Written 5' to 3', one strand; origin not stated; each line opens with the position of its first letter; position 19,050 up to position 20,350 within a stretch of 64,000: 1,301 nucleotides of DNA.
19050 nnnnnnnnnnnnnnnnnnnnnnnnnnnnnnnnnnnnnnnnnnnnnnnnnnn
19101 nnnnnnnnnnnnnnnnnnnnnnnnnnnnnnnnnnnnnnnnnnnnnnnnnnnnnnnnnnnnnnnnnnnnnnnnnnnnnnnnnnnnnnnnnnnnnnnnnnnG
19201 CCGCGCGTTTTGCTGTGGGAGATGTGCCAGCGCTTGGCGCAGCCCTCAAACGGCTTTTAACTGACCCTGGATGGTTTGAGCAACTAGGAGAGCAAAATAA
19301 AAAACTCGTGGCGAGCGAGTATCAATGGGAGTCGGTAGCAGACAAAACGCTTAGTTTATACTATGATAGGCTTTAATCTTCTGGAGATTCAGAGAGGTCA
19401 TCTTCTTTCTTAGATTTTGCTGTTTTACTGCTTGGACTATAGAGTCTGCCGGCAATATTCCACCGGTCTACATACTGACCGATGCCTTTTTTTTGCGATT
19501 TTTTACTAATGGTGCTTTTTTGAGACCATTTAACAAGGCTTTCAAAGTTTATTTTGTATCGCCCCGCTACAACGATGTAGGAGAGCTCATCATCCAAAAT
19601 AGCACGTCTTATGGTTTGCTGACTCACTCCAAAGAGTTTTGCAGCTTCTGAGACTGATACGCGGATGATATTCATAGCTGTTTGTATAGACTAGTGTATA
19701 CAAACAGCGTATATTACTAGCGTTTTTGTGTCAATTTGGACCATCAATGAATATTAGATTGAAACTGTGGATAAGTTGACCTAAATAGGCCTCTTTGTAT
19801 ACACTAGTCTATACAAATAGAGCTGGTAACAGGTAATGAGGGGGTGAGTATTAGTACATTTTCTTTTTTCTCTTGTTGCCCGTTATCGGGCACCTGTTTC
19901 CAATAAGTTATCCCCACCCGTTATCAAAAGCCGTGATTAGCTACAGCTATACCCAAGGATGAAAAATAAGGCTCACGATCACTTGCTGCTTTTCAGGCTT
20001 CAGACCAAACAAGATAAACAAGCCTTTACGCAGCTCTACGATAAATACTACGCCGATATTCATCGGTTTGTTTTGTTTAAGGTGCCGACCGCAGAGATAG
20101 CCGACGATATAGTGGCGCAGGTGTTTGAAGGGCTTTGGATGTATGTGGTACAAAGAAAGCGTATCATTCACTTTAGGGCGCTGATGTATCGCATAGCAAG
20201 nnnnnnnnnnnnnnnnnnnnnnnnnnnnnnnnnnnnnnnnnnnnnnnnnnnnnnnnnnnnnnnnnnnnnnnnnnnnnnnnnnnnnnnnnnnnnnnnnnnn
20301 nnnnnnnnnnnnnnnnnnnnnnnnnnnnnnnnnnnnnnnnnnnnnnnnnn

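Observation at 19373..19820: Excisionase-family HTH gene with duplicated 24-bp palindromic operators about 110 bp apart, wedged between a glycosyltransferase gene and the ECF sigma operon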

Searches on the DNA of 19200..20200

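Call 54: search_rna_families(source=window, start=19200, end=20200, threshold=evalue, max_evalue=1)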
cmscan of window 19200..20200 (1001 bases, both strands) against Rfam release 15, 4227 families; matches with E-value up to 1: 0.
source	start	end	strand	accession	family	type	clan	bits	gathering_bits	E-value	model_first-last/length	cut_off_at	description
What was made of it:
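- There is no Rfam match (call 54).
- Tried and rejected: The scan of 19200-20200 gave no match (call 54).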
